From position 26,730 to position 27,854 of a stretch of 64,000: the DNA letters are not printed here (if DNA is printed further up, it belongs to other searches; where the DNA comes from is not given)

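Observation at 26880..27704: Mn/Fe-SOD carrying both a secretory signal peptide and a C-terminal KDEL (predicted ER-lumenal SOD)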

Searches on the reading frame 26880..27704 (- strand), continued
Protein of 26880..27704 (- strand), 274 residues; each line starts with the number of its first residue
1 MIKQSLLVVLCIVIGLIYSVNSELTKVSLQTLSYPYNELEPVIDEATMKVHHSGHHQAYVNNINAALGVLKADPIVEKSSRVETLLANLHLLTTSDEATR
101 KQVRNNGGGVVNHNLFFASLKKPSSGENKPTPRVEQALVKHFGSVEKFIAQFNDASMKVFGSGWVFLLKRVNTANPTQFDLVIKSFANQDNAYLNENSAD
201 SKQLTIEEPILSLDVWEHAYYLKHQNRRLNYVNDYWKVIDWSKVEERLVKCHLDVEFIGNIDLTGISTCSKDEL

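Call 20: find_homologous_proteins(query=P0040, max_evalue=1e-10)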
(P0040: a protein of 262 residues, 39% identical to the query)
Query P0040 (262 aa): 7722 proteins with E <= 1e-10 among 8000 candidates; the best 120 are listed.
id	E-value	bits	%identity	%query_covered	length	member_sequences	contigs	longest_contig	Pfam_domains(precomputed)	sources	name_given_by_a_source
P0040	1.2e-177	607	100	100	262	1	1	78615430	PF00081.28,PF02777.24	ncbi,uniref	ncbi:superoxide dismutase [Mn]-like [Amphiura filiformis]|uniref:superoxide dismutase [Mn]-like n=1 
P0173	4.0e-81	290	52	98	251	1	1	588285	PF00081.28,PF02777.24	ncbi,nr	ncbi:hypothetical protein QZH41_009393 [Actinostola sp. cb2023]|nr:hypothetical protein QZH41_009393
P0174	3.5e-80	287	49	98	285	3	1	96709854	PF00081.28,PF02777.24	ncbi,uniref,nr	ncbi:superoxide dismutase [Mn]-like [Lytechinus variegatus]|uniref:superoxide dismutase [Mn]-like n=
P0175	8.7e-80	286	53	97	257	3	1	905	PF00081.28,PF02777.24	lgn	-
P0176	5.9e-77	277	48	98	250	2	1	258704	PF00081.28,PF02777.24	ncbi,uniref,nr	ncbi:hypothetical protein BSL78_20452 [Apostichopus japonicus]|uniref:Superoxide dismutase n=1 Tax=S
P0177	7.7e-77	276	50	92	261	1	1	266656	PF00081.28,PF02777.24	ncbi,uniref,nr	ncbi:superoxide dismutase [Mn]-like [Ylistrum balloti]|uniref:superoxide dismutase [Mn]-like n=1 Tax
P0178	1.1e-76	276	49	97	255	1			PF00081.28,PF02777.24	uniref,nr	uniref:Superoxide dismutase n=1 Tax=Paelopatides sp. YL-2018 TaxID=2219783 RepID=A0A411L1L4_9ECHN|nr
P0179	2.3e-75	271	51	92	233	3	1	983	PF00081.28,PF02777.24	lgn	-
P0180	1.3e-74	269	49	92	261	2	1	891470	PF00081.28,PF02777.24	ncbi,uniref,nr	ncbi:uncharacterized protein LOC110461622 [Mizuhopecten yessoensis]|uniref:superoxide dismutase n=1 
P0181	1.1e-73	266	50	79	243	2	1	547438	PF00081.28,PF02777.24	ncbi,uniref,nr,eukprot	ncbi:uncharacterized protein LOC106180552 isoform X3 [Lingula anatina]|uniref:Superoxide dismutase n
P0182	2.0e-73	265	50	91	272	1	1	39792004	PF00081.28,PF02777.24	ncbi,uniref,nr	ncbi:unnamed protein product [Owenia fusiformis]|uniref:superoxide dismutase n=1 Tax=Owenia fusiform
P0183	2.6e-73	265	48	95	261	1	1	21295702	PF00081.28,PF02777.24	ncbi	ncbi:superoxide dismutase [Mn]-like [Glandiceps talaboti]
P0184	6.0e-73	263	51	94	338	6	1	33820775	PF00081.28,PF02777.24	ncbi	ncbi:superoxide dismutase [Mn]-like [Branchiostoma floridae x Branchiostoma japonicum]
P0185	2.0e-72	262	46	97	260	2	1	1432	PF00081.28,PF02777.24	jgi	jgi:Fe-Mn family superoxide dismutase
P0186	2.2e-72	262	46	99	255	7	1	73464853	PF00081.28,PF02777.24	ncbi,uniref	ncbi:superoxide dismutase [Mn/Fe]-like [Mytilus galloprovincialis]|uniref:superoxide dismutase [Mn/F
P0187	4.4e-72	261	50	91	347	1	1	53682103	PF00081.28,PF02777.24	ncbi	ncbi:hypothetical protein ScPMuIL_017292 [Solemya velum]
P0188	7.5e-72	260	48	99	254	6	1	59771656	PF00081.28,PF02777.24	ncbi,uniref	ncbi:superoxide dismutase [Mn]-like [Haliotis asinina]|uniref:superoxide dismutase [Mn]-like n=1 Tax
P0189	9.0e-72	260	48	98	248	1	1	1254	PF00081.28,PF02777.24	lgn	-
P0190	1.8e-71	259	52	88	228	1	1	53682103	PF00081.28,PF02777.24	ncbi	ncbi:hypothetical protein ScPMuIL_016795 [Solemya velum]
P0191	2.8e-71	258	49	94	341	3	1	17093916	PF00081.28,PF02777.24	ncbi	ncbi:superoxide dismutase [Mn]-like [Branchiostoma floridae x Branchiostoma belcheri]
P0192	5.6e-71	257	46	97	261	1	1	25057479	PF00081.28,PF02777.24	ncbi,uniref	ncbi:superoxide dismutase [Mn/Fe]-like [Liolophura sinensis]|uniref:superoxide dismutase [Mn/Fe]-lik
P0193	3.1e-70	255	46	97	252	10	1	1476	PF00081.28,PF02777.24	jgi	-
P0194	3.5e-68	248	44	95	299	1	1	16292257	PF00081.28,PF02777.24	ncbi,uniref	ncbi:superoxide dismutase [Mn/Fe]-like [Lineus longissimus]|uniref:superoxide dismutase [Mn/Fe]-like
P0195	5.7e-67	244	50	93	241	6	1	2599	PF00081.28,PF02777.24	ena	-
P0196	1.2e-66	243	45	97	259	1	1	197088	PF00081.28,PF02777.24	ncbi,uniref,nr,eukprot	ncbi:hypothetical protein CAPTEDRAFT_229194 [Capitella teleta]|uniref:Superoxide dismutase n=1 Tax=C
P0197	7.1e-66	240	44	98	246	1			PF00081.28,PF02777.24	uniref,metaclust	uniref:Superoxide dismutase n=1 Tax=Strigamia maritima TaxID=126957 RepID=T1JF74_STRMM|metaclust:sta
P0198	4.3e-65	238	43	96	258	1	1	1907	PF00081.28,PF02777.24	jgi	-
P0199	8.7e-65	237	45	98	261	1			PF00081.28,PF02777.24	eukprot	eukprot:m.309974 g.309974 ORF g.309974 m.309974 type:complete len:262 (+) comp48880_c0_seq1:10-795(+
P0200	9.5e-63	230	43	95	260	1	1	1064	PF00081.28,PF02777.24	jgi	-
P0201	1.9e-62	229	46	85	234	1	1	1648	PF00081.28,PF02777.24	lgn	-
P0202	6.8e-62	227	48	88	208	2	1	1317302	PF00081.28,PF02777.24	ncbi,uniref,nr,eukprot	ncbi:predicted protein [Nematostella vectensis]|uniref:Superoxide dismutase n=1 Tax=Nematostella vec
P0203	8.4e-62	227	42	99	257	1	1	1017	PF00081.28,PF02777.24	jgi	jgi:Fe-Mn family superoxide dismutase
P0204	2.6e-61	225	44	93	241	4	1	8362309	PF00081.28,PF02777.24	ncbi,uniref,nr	ncbi:superoxide dismutase [Mn/Fe] 1-like [Corticium candelabrum]|uniref:superoxide dismutase [Mn/Fe]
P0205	4.3e-61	225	45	97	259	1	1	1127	PF00081.28,PF02777.24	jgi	-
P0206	6.4e-60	221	41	98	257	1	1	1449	PF00081.28,PF02777.24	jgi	jgi:superoxide dismutase, Fe-Mn family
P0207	1.1e-59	220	42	97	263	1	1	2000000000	PF00081.28,PF02777.24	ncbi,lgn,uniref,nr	ncbi:superoxide dismutase [Mn/Fe]-like [Protopterus annectens]|uniref:superoxide dismutase [Mn/Fe]-l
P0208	3.0e-59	218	43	97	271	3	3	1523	PF00081.28,PF02777.24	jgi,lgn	jgi:Fe-Mn family superoxide dismutase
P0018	5.8e-59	218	50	78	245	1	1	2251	PF00081.28,PF02777.24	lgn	-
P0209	5.9e-59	218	43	99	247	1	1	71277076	PF00081.28,PF02777.24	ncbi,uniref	ncbi:superoxide dismutase [Mn/Fe]-like [Mytilus edulis]|uniref:superoxide dismutase [Mn/Fe]-like n=1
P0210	6.5e-59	217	49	79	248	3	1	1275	PF00081.28,PF02777.24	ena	-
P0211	2.9e-57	212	50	80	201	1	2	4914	PF00081.28,PF02777.24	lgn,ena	-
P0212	3.0e-57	212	45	90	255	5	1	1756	PF00081.28,PF02777.24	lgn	-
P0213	1.2e-56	210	46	84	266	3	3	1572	PF00081.28,PF02777.24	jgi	jgi:Fe-Mn family superoxide dismutase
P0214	2.0e-56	209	44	88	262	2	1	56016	PF00081.28,PF02777.24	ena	-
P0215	4.8e-56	208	48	79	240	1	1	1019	PF00081.28,PF02777.24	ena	-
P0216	6.5e-56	208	47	81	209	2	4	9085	PF00081.28,PF02777.24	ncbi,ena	ncbi:MAG: superoxide dismutase [Patescibacteria group bacterium]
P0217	6.7e-56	208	49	81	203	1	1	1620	PF00081.28,PF02777.24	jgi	jgi:Fe-Mn family superoxide dismutase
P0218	6.7e-56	208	47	81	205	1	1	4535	PF00081.28,PF02777.24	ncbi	ncbi:superoxide dismutase [soil metagenome]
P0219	7.5e-56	207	47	81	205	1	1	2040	PF00081.28,PF02777.24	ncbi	ncbi:superoxide dismutase [soil metagenome]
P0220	9.0e-56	207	47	81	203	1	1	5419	PF00081.28,PF02777.24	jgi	-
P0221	1.0e-55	207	49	80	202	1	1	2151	PF00081.28,PF02777.24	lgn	-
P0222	1.4e-55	206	49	80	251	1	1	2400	PF00081.28,PF02777.24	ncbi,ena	-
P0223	1.5e-55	206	47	80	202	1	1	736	PF00081.28,PF02777.24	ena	-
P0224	3.2e-55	205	47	81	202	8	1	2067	PF00081.28,PF02777.24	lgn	-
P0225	5.1e-55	205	44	85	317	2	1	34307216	PF00081.28,PF02777.24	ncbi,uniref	ncbi:superoxide dismutase [Mn]-like [Sycon ciliatum]|uniref:superoxide dismutase [Mn]-like n=1 Tax=S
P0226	6.0e-55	204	47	81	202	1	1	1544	PF00081.28,PF02777.24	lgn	-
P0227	7.6e-55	204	47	81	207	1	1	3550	PF00081.28,PF02777.24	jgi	-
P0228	7.9e-55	204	48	81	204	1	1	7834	PF00081.28,PF02777.24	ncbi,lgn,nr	ncbi:superoxide dismutase [Candidatus Gottesmanbacteria bacterium]|nr:superoxide dismutase [Candidat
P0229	8.2e-55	204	47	80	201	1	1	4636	PF00081.28,PF02777.24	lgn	-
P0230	9.2e-55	204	47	80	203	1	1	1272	PF00081.28,PF02777.24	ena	-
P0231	9.5e-55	204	47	81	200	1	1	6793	PF00081.28,PF02777.24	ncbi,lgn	-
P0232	1.0e-54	204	48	80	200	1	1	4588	PF00081.28,PF02777.24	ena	-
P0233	1.1e-54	204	47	80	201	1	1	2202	PF00081.28,PF02777.24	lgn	-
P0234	1.2e-54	203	46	81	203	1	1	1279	PF00081.28,PF02777.24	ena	-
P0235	1.4e-54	203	50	80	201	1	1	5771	PF00081.28,PF02777.24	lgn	-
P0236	1.5e-54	203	50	80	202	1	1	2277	PF00081.28,PF02777.24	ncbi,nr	ncbi:MAG TPA: superoxide dismutase [Bacteroidales bacterium]|nr:superoxide dismutase [Bacteroidales 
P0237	1.6e-54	203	42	96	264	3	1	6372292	PF00081.28,PF02777.24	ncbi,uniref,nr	ncbi:superoxide dismutase [Mn]-like [Corticium candelabrum]|uniref:superoxide dismutase [Mn]-like n=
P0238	1.7e-54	203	47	80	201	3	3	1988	PF00081.28,PF02777.24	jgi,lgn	-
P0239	1.9e-54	203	47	80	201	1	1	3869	PF00081.28,PF02777.24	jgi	-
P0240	1.9e-54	203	47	81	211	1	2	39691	PF00081.28,PF02777.24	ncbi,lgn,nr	ncbi:superoxide dismutase [Candidatus Gottesmanbacteria bacterium]|nr:superoxide dismutase [Candidat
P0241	2.0e-54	203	49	80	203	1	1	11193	PF00081.28,PF02777.24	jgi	-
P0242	2.2e-54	203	49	81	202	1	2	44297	PF00081.28,PF02777.24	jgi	-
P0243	2.7e-54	202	46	80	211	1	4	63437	PF00081.28,PF02777.24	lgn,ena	-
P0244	3.0e-54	202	47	80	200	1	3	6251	PF00081.28,PF02777.24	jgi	jgi:Fe-Mn family superoxide dismutase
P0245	3.2e-54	202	48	80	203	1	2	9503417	PF00081.28,PF02777.24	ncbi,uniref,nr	ncbi:superoxide dismutase [Candidatus Uabimicrobium amorphum]|uniref:Superoxide dismutase n=1 Tax=Ua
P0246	3.2e-54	202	46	81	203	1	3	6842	PF00081.28,PF02777.24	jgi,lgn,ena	-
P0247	4.5e-54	202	50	80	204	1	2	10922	PF00081.28,PF02777.24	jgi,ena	-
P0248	4.7e-54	201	41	84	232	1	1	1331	PF00081.28,PF02777.24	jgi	-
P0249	5.8e-54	201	49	80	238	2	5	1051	PF00081.28,PF02777.24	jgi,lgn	-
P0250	6.1e-54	201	50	80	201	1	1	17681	PF00081.28,PF02777.24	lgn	-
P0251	6.2e-54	201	49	81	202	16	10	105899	PF00081.28,PF02777.24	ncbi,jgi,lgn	jgi:Fe-Mn family superoxide dismutase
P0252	7.0e-54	201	41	92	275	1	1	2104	PF00081.28,PF02777.24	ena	-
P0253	7.5e-54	201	50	80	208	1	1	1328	PF00081.28,PF02777.24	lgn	-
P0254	7.6e-54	201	47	80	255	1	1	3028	PF00081.28,PF02777.24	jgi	jgi:Fe-Mn family superoxide dismutase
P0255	9.2e-54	201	40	88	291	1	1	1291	PF00081.28,PF02777.24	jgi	jgi:Fe-Mn family superoxide dismutase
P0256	9.4e-54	200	47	80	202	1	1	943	PF00081.28,PF02777.24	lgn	-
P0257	9.9e-54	200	48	81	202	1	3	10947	PF00081.28,PF02777.24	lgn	-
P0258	1.1e-53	200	48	80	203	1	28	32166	PF00081.28,PF02777.24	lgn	-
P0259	1.4e-53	200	49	81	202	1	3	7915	PF00081.28,PF02777.24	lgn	-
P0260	1.4e-53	200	45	89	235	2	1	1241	PF00081.28,PF02777.24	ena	-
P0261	1.4e-53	200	47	80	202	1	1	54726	PF00081.28,PF02777.24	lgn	-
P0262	1.5e-53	200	47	82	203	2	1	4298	PF00081.28,PF02777.24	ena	-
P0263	1.5e-53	200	49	81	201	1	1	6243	PF00081.28,PF02777.24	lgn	-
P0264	1.7e-53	200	45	80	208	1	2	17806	PF00081.28,PF02777.24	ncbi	-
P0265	1.7e-53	200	46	81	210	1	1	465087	PF00081.28,PF02777.24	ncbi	-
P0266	1.8e-53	200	49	80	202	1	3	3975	PF00081.28,PF02777.24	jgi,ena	-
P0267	1.8e-53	200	47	80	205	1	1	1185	PF00081.28,PF02777.24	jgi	-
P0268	2.0e-53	199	48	81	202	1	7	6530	PF00081.28,PF02777.24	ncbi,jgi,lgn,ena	jgi:Fe-Mn family superoxide dismutase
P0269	2.1e-53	199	48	79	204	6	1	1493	PF00081.28,PF02777.24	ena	-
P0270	2.2e-53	199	45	85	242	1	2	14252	PF00081.28,PF02777.24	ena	-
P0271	2.3e-53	199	48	80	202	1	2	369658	PF00081.28,PF02777.24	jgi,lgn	-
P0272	2.4e-53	199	47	80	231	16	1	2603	PF00081.28,PF02777.24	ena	-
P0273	2.5e-53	199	48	81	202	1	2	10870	PF00081.28,PF02777.24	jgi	jgi:Fe-Mn family superoxide dismutase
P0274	2.6e-53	199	48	81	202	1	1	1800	PF00081.28,PF02777.24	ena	-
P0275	2.8e-53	199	47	80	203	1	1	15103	PF00081.28,PF02777.24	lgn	-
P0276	2.8e-53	199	50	80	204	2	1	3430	PF00081.28,PF02777.24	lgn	-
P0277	3.2e-53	199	49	81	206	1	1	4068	PF00081.28,PF02777.24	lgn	-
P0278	3.4e-53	199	49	80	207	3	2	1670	PF00081.28,PF02777.24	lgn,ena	-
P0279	3.5e-53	199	41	91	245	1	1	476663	PF00081.28,PF02777.24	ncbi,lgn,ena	-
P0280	3.7e-53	199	46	80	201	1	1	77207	PF00081.28,PF02777.24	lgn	-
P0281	4.5e-53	198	45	81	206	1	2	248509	PF00081.28,PF02777.24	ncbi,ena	-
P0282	4.6e-53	198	46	80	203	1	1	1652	PF00081.28,PF02777.24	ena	-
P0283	4.7e-53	198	46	81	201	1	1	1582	PF00081.28,PF02777.24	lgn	-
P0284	5.2e-53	198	41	98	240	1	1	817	PF00081.28,PF02777.24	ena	-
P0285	5.3e-53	198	46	80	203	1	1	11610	PF00081.28,PF02777.24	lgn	-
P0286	6.3e-53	198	48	80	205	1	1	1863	PF00081.28,PF02777.24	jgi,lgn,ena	-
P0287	7.3e-53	198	47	80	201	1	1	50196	PF00081.28,PF02777.24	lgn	-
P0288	7.4e-53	198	48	81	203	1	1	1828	PF00081.28,PF02777.24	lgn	-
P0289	7.5e-53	198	47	80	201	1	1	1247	PF00081.28,PF02777.24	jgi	jgi:Fe-Mn family superoxide dismutase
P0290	7.6e-53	197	47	80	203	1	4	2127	PF00081.28,PF02777.24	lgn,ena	-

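Call 26: search_protein_representatives(alignment_id=A2)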
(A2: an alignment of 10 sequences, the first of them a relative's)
Query: 10 sequences, 254 profile positions. Proteins with E-value up to 0.001 (for the whole library): 20299; up to 1e-10: 10345; up to 1e-30: 1955. The best 150 are listed.
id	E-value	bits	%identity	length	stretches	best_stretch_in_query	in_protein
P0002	3.0e-111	387.1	-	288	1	3-254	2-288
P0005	1.3e-99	349.0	-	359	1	2-246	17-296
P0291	2.9e-93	328.2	-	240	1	25-254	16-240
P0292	1.4e-81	289.9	-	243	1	16-253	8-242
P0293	2.4e-78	279.3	-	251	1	16-253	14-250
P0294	4.4e-77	275.2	-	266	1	4-249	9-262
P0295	3.8e-76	272.1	-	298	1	19-253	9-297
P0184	7.3e-76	271.2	-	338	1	26-248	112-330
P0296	1.1e-75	270.6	-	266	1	19-247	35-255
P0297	2.1e-74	266.4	-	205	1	30-245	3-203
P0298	3.1e-74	265.8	-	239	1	1-243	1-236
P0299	3.6e-74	265.6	-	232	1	13-243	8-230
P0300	2.1e-73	263.1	-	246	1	16-247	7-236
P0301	2.1e-73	263.1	-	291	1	18-249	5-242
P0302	2.2e-73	263.1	-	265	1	25-247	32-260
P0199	2.4e-70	253.1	-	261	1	26-254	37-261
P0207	3.9e-70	252.4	-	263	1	25-254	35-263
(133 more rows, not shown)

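Call 35: list_cluster_members(proteins=[P0001, P0002, P0003, P0004, P0199, P0207, P0202, P0176])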
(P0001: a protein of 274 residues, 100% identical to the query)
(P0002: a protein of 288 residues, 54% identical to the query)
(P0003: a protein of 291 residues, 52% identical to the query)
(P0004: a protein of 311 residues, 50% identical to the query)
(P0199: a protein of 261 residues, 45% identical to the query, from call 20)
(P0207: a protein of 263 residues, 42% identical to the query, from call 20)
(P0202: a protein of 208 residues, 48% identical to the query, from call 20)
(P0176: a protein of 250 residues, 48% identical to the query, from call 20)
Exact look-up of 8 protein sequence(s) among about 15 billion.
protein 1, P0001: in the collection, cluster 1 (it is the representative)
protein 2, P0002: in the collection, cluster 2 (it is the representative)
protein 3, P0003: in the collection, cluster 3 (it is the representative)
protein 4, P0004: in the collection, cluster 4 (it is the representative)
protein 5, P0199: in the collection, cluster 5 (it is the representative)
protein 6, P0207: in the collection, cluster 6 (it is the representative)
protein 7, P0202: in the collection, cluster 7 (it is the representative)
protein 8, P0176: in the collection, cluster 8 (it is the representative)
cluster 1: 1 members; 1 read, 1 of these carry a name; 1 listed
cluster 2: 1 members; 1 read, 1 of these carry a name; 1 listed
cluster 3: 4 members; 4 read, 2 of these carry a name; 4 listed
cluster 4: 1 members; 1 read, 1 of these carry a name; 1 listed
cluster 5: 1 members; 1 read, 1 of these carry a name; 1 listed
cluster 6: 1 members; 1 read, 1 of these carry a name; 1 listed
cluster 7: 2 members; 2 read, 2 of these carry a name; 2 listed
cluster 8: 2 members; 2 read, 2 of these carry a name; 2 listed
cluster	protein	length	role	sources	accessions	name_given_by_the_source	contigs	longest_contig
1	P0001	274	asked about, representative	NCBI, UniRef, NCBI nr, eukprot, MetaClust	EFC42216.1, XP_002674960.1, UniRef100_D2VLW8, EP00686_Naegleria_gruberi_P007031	predicted protein [Naegleria gruberi] | superoxide dismutase n=1 Tax=Naegleria gruberi TaxID=5762 RepID=D2VLW8_NAEGR | uncharacterized protein NAEGRDRAFT_69926 [Naegleria gruberi]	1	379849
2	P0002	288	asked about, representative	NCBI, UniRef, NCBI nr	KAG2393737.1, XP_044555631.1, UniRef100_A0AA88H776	hypothetical protein C9374_007268 [Naegleria lovaniensis] | superoxide dismutase n=1 Tax=Naegleria lovaniensis TaxID=51637 RepID=A0AA88H776_NAELO | uncharacterized protein C9374_007268 [Naegleria lovaniensis]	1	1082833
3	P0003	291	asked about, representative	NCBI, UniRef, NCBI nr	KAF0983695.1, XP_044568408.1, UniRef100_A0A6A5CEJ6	hypothetical protein FDP41_007610 [Naegleria fowleri] | superoxide dismutase n=1 Tax=Naegleria fowleri TaxID=5763 RepID=A0A6A5CEJ6_NAEFO | uncharacterized protein FDP41_007610 [Naegleria fowleri]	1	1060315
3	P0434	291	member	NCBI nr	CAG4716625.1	unnamed protein product [Naegleria fowleri]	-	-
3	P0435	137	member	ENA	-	-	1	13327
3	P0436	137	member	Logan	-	-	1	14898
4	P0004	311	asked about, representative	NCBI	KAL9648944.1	hypothetical protein ABK040_008324 [Willaertia magna]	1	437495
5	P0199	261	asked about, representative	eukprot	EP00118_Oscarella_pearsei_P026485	m.309974 g.309974 ORF g.309974 m.309974 type:complete len:262 (+) ...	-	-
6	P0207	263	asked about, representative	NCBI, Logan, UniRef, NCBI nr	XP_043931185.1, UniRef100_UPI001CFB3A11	superoxide dismutase [Mn/Fe]-like [Protopterus annectens] | superoxide dismutase [Mn/Fe]-like n=1 Tax=Protopterus annectens TaxID=7888 ...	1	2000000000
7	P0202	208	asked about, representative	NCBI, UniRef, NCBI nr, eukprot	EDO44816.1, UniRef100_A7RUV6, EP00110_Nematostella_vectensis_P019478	predicted protein [Nematostella vectensis] | Superoxide dismutase n=1 Tax=Nematostella vectensis TaxID=45351 RepID=A7RUV6_NEMVE | XP_001636879.1 predicted protein [Nematostella vectensis]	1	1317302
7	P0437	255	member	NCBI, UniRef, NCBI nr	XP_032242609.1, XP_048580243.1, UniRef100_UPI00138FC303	superoxide dismutase [Mn] [Nematostella vectensis] | superoxide dismutase [Mn] n=1 Tax=Nematostella vectensis TaxID=45351 RepID=UPI00138FC303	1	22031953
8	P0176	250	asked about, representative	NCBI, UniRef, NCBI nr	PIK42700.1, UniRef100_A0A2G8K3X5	hypothetical protein BSL78_20452 [Apostichopus japonicus] | Superoxide dismutase n=1 Tax=Stichopus japonicus TaxID=307972 RepID=A0A2G8K3X5_STIJA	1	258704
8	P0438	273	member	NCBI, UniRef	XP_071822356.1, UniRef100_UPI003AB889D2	superoxide dismutase [Mn]-like [Apostichopus japonicus] | superoxide dismutase [Mn]-like n=1 Tax=Stichopus japonicus TaxID=307972 ...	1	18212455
